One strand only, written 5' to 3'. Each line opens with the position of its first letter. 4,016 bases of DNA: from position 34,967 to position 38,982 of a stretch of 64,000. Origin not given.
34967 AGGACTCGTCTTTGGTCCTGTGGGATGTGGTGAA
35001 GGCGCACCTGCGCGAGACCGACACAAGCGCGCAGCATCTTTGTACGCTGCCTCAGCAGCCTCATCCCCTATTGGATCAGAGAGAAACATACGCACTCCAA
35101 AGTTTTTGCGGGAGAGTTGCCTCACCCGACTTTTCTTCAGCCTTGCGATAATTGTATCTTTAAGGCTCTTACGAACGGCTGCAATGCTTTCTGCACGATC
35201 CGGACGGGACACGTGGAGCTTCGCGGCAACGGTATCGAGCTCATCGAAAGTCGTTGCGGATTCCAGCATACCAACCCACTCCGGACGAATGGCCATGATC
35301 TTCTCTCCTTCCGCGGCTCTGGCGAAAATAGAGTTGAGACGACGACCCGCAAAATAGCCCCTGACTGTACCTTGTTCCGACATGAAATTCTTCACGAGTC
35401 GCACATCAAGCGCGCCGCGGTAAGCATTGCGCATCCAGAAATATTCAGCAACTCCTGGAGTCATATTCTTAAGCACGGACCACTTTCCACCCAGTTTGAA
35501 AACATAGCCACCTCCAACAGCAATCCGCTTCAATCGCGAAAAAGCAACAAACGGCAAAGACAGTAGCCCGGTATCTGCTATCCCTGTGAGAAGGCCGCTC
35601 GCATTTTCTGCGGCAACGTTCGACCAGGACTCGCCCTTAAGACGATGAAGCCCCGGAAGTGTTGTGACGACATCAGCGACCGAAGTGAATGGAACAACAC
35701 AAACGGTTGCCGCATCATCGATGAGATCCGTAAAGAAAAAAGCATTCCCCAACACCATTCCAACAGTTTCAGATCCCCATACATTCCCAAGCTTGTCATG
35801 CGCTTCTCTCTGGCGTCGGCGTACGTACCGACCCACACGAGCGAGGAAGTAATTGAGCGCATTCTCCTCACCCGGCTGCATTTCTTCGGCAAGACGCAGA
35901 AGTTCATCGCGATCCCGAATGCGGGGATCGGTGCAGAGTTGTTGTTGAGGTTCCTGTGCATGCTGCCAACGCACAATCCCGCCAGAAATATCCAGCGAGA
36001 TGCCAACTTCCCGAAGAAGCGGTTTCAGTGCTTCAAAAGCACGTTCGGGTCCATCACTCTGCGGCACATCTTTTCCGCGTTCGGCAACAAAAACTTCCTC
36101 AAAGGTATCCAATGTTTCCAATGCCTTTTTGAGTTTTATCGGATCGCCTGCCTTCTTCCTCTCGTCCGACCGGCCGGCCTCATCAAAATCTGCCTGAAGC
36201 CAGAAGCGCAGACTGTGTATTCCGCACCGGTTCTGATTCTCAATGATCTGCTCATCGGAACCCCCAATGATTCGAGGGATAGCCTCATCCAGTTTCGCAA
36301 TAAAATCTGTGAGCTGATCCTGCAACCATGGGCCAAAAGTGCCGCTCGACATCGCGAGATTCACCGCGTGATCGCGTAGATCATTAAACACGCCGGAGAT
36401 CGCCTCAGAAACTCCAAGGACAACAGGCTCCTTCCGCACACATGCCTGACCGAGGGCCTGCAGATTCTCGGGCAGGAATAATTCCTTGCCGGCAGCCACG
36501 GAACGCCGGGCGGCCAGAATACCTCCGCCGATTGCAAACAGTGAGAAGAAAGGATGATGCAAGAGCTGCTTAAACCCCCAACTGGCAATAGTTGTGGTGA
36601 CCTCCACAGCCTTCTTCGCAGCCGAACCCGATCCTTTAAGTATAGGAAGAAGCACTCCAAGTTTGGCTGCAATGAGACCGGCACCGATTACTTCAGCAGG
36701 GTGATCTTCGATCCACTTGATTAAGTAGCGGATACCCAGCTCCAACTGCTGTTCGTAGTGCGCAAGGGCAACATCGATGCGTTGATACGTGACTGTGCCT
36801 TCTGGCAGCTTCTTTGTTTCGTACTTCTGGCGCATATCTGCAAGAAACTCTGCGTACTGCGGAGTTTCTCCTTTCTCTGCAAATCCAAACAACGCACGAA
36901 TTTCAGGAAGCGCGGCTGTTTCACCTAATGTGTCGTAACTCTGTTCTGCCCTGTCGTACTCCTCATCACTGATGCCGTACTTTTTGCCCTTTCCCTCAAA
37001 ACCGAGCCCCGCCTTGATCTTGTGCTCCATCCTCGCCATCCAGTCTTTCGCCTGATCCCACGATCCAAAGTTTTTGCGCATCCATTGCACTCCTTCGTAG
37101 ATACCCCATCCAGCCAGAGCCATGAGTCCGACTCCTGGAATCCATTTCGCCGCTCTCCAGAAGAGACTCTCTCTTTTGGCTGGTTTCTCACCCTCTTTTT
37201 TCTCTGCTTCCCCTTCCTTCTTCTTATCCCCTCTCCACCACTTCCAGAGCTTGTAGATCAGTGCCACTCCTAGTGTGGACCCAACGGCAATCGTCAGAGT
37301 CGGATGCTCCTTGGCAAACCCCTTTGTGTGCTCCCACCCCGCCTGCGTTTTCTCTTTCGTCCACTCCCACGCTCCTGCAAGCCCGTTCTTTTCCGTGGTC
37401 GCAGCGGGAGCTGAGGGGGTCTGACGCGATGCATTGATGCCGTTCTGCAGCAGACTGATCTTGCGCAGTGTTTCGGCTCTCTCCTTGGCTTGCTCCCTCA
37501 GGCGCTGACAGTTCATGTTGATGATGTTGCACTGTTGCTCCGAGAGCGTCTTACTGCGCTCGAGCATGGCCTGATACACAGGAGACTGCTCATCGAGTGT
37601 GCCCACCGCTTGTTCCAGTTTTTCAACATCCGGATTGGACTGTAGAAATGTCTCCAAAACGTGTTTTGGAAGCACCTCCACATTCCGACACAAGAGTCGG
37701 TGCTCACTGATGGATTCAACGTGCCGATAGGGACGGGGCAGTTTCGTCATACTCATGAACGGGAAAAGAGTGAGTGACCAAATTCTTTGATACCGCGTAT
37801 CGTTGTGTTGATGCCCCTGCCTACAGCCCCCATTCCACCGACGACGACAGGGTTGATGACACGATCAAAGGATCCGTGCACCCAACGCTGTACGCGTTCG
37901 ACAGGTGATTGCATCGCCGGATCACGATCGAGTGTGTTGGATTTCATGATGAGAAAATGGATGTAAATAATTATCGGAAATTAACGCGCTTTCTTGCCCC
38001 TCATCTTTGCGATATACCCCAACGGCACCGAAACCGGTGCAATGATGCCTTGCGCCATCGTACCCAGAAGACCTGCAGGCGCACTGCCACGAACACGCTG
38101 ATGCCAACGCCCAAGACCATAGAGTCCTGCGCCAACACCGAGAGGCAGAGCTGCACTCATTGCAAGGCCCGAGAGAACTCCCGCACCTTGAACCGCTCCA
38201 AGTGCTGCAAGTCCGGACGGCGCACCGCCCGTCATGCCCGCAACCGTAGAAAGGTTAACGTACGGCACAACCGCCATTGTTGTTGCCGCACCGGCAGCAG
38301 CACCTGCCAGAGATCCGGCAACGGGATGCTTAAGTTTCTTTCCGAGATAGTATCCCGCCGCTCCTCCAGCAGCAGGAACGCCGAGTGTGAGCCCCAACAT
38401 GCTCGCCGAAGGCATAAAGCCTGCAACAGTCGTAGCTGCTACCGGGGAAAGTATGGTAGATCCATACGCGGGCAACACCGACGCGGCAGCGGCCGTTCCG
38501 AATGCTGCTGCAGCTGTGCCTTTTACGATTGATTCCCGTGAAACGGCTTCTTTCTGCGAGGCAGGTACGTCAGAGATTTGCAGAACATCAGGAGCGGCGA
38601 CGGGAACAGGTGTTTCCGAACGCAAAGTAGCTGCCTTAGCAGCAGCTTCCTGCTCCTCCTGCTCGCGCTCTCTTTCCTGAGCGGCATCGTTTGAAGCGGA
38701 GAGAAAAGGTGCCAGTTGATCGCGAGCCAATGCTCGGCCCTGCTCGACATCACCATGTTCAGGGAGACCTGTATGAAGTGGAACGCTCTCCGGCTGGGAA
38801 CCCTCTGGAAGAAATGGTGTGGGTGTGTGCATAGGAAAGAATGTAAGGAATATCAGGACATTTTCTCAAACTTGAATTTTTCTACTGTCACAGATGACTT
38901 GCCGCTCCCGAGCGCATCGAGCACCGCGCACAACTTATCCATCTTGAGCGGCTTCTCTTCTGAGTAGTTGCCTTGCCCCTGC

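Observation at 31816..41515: Six-gene cluster of unrecognisable proteins built around a 1701-aa membrane giant and ending in a Cas4/RecB-like Fe-S nuclease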

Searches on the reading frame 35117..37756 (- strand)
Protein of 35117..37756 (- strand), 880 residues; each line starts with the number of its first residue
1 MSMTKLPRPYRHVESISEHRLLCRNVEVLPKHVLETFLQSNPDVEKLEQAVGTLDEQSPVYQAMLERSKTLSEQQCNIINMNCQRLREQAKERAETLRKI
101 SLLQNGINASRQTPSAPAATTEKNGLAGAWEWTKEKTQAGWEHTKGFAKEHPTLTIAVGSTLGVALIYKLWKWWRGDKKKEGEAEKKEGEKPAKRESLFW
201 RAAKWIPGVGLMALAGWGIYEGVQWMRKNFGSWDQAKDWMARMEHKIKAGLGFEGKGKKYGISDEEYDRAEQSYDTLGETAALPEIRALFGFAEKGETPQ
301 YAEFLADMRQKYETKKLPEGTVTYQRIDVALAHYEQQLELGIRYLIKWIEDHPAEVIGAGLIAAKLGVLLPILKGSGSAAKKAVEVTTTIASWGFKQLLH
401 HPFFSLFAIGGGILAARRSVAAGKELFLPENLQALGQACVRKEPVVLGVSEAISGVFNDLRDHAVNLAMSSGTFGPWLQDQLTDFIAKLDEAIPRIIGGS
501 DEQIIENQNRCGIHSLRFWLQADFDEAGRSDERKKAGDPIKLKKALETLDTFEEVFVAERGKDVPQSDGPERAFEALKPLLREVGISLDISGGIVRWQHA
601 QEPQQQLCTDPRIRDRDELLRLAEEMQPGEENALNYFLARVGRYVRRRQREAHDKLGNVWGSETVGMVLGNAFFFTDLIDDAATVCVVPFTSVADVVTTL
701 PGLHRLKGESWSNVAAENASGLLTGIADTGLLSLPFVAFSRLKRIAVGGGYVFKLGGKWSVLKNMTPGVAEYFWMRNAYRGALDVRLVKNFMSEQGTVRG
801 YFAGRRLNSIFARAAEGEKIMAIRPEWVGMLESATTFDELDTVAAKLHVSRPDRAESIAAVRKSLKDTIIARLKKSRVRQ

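Call 31: find_homologous_proteins(query=A4, max_evalue=0.01)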
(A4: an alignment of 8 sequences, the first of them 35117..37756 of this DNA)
Query A4 (8 sequences): 8000 candidates shared short words with the query, none scored E <= 0.01.

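Call 46: search_protein_representatives(alignment_id=A5)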
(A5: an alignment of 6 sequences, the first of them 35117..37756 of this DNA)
Query: 6 sequences, 882 profile positions. Proteins with E-value up to 0.001 (for the whole library): 69; up to 1e-10: 57; up to 1e-30: 47. The best 69 are listed.
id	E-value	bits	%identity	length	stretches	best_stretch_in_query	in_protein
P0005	0.0e+00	1512.1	-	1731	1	1-881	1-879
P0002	0.0e+00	1375.8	-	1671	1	1-875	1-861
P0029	2.1e-267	906.2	-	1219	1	214-875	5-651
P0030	1.3e-211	721.6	-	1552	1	1-830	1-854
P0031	6.6e-154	530.7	-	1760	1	115-881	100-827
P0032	9.2e-145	500.5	-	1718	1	140-876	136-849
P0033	2.9e-138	479.0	-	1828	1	148-874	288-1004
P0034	2.2e-137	476.1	-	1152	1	518-881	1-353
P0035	1.8e-134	466.4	-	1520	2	153-875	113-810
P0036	1.5e-133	463.4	-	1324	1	156-876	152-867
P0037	1.5e-133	463.4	-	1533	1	148-881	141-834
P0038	1.4e-132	460.1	-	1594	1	153-876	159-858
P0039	6.7e-130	451.3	-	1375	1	148-876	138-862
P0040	1.1e-129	450.5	-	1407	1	137-877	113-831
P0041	5.0e-124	431.9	-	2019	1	137-874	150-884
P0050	6.5e-101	355.4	-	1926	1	133-875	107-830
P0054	1.3e-87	311.4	-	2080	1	23-875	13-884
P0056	1.0e-82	295.2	-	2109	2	257-879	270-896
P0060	2.8e-65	237.5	-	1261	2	177-872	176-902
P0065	1.6e-54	201.9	-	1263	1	140-871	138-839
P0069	4.2e-43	164.1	-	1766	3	251-580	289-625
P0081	2.8e-13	65.4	-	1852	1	5-223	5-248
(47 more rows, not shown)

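Call 58: list_cluster_members(proteins=[P0030, P0033, P0041, P0050, P0054, P0056, P0060, P0065, P0069, P0081])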
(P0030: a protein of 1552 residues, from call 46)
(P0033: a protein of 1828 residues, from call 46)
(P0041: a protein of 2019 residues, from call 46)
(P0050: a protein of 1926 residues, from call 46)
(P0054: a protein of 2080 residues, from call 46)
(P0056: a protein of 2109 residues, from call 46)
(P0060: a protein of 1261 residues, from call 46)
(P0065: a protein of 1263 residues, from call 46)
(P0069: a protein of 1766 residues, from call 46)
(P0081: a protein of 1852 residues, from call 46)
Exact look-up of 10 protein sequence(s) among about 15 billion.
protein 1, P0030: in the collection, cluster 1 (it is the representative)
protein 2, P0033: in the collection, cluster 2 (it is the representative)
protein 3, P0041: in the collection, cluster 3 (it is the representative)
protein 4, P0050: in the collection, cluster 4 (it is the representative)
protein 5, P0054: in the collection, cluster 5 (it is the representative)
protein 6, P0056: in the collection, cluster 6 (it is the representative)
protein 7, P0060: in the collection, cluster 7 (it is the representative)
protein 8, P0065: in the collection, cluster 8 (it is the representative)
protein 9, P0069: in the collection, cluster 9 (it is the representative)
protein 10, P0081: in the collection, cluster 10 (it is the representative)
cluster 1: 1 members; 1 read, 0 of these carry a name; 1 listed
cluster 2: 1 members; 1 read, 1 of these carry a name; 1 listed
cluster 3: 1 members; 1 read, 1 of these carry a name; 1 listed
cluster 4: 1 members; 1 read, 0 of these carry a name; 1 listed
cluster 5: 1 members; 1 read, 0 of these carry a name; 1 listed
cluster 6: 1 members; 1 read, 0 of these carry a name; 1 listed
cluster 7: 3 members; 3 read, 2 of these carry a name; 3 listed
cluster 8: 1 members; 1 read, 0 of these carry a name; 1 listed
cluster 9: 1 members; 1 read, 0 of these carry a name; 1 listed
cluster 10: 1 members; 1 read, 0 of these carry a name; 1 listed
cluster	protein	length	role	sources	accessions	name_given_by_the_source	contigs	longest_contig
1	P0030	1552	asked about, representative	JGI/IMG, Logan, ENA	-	-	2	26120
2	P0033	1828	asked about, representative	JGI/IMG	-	hypothetical protein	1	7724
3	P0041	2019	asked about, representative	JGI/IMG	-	hypothetical protein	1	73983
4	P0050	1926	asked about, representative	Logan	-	-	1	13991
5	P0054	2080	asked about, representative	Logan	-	-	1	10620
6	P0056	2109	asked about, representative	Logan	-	-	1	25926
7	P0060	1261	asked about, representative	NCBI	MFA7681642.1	MAG: hypothetical protein WCX61_01280 [Candidatus Peribacteraceae bacterium]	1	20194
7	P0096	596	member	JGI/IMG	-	hypothetical protein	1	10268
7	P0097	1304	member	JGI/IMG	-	-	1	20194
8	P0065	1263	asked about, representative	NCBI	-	-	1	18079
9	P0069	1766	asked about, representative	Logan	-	-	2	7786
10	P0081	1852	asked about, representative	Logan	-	-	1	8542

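Call 66: predict_structure(alignment_id=A7)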
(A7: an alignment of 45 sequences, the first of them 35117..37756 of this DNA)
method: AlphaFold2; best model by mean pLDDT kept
length: 880 residues; sequences in the alignment: 45
mean_pLDDT: 69.8   pTM: 0.50
mean pLDDT of the five models: 69.8, 69.3, 68.0, 66.7, 65.7
residues with pLDDT >= 90: 238; 70-90: 261; 50-70: 136; < 50: 245
segments of 3 or more residues with pLDDT < 50: 1-30, 115-170, 172-224, 250-253, 357-364, 490-499, 656-735
pLDDT, mean of each block of 10 residues (from residue 1): 36 39 38 87 92 86 90 95 95 90 93 54 38 44 41 31 36 40 35 38 33 32 48 55 53 70 91 90 91 79 94 89 91 89 79 52 58 81 82 71 82 80 80 90 84 78 76 71 62 41 84 90 88 90 95 91 77 97 96 94 91 92 83 57 55 51 40 39 39 40 42 42 38 48 69 60 64 69 81 83 87 74 85 93 91 92 94 77
secondary structure, 60 per line:
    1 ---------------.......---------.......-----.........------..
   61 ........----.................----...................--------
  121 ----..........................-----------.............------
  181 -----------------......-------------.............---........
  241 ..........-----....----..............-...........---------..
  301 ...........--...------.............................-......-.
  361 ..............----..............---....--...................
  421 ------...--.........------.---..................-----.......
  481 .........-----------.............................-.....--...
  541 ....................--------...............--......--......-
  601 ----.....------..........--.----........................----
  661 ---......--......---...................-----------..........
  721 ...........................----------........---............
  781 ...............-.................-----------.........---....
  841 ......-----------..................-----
elements in order (helices of 4 or more, strands of 3 or more residues): H16-22 H32-38 H44-52 H59-68 H73-89 H94-112 H125-150 H162-174 H198-203 H217-229 H233-250 H256-259 H264-277 H279-289 H299-311 E314-316 E323-326 H327-351 H353-358 H360-374 H379-392 H396-399 H402-420 E427-429 H432-440 H451-468 H474-489 H501-529 H531-535 H538-560 H569-583 E586-591 E594-599 E605-609 H616-625 H633-656 E664-669 E672-677 E681-689 H690-699 H711-747 H758-765 H769-795 H797-813 H825-833 H837-846 H858-875

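Call 68: fold_search(model_id=the predicted structure, library=pdb)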
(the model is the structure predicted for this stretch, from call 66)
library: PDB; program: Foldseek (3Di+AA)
matches with E <= 10: 85; with E <= 0.001: 0
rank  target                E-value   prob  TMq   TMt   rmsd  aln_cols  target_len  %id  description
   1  7pks_h                1.2e-01  0.09  0.09  0.09  34.1       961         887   12  Structural basis of Integrator-mediated transcription regulation (released 2021-12-08)
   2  9f44_A                5.9e-01  0.06  0.09  0.06  37.2       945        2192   10  cryo-EM structure of LST2 TOS peptide bound to human mTOR complex 1 (released 2024-08-14)
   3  2ohc_A                7.0e-01  0.38  0.04  0.08  10.2        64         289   12  structural and mutational analysis of tRNA-intron splicing endonuclease from Thermoplasma acidophilum DSM1728 (released 2007-11-27)
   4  7sqc_C1               7.0e-01  0.03  0.07  0.05  76.0      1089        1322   11  Ciliary C1 central pair apparatus isolated from Chlamydomonas reinhardtii (released 2022-04-13)
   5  9bm0                  7.7e-01  0.03  0.06  0.03  33.9       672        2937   11  State-2 of motor domain from full-length human dynein-1 in 5mM ATP (released 2025-04-23)
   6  2ohc_B                1.2e+00  0.21  0.04  0.08  10.0        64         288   12  structural and mutational analysis of tRNA-intron splicing endonuclease from Thermoplasma acidophilum DSM1728 (released 2007-11-27)
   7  6iko_A                1.2e+00  0.04  0.05  0.12  31.2       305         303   13  Crystal structure of mouse GAS7cb (released 2019-10-16)
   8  7zn0_A                1.6e+00  0.06  0.06  0.18  20.1       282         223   11  Crystal structure of the light-driven inward proton pump xenorhodopsin BcXeR in the M state at pH 8.2 in the presence  (released 2023-05-10)
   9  7ycx_H                1.6e+00  0.04  0.10  0.10  36.1       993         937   10  The structure of INTAC-PEC complex (released 2023-03-15)
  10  3s4z_A                1.6e+00  0.03  0.08  0.08  26.9       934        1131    8  Structure of a Y DNA-FANCI complex (released 2011-07-27)
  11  2ohe                  2.0e+00  0.20  0.04  0.09  10.2        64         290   12  Structural and mutational analysis of tRNA-Intron splicing endonuclease from Thermoplasma acidophilum DSM 1728 (released 2007-11-27)
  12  7zn0_B                2.1e+00  0.05  0.06  0.19  20.5       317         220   11  Crystal structure of the light-driven inward proton pump xenorhodopsin BcXeR in the M state at pH 8.2 in the presence  (released 2023-05-10)
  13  1qte                  2.2e+00  0.04  0.12  0.14  23.4       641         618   12  CRYSTAL STRUCTURE OF THE 70 KDA SOLUBLE LYTIC TRANSGLYCOSYLASE SLT70 FROM ESCHERICHIA COLI AT 1.90 A RESOLUTION IN COMPL (released 1999-08-31)
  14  8c6j_S                2.8e+00  0.02  0.07  0.09  39.2       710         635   11  Human spliceosomal PM5 C* complex (released 2023-07-12)
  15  7znc_B                3.0e+00  0.04  0.06  0.18  20.4       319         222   10  Crystal structure of the light-driven inward proton pump xenorhodopsin BcXeR in the ground state at pH 7.6 in the abse (released 2023-05-10)
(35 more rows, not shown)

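Call 92: search_protein_families(library=pfam, alignment_id=A9, max_evalue=0.001)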
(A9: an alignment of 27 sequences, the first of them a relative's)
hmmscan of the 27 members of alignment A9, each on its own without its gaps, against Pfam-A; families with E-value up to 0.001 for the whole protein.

A. member 1, P0041 (2019 aa): 0 families

B. families by the number of members that match (of 27 scanned): 1 family
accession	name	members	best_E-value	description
PF25296.1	Decapeptide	6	9e-12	Decapeptide repeat region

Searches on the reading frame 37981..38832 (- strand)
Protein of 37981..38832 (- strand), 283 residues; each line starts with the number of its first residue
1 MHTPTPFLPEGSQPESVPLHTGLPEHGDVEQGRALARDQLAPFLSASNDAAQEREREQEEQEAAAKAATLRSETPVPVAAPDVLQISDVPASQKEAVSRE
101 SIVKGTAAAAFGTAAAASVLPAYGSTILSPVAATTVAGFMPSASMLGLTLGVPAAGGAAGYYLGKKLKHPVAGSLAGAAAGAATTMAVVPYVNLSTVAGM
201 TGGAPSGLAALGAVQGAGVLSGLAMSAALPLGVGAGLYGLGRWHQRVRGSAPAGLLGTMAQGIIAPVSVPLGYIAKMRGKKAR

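Call 3: search_protein_families(library=pfam, proteins=[window:37981-38832:-], max_evalue=1)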
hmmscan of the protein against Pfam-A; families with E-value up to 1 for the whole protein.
window:37981-38832:- (283 aa): 1 family
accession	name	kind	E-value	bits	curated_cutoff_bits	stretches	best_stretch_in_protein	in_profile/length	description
PF09527.15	ATPase_gene1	-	0.047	14.2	26.6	1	143-182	4-48/54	Putative F0F1-ATPase subunit Ca2+/Mg2+ transporter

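Call 5: search_protein_families(library=ncbifam, proteins=[window:37981-38832:-], max_evalue=1)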
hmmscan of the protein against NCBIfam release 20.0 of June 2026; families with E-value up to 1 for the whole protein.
window:37981-38832:- (283 aa): 0 families

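Call 6: search_protein_families(library=padloc, proteins=[window:37981-38832:-], max_evalue=1)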
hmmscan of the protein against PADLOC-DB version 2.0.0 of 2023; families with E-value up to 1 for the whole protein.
window:37981-38832:- (283 aa): 0 families

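Call 7: search_protein_families(library=phrogs, proteins=[window:37981-38832:-], max_evalue=1)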
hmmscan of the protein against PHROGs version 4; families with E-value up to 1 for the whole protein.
window:37981-38832:- (283 aa): 0 families
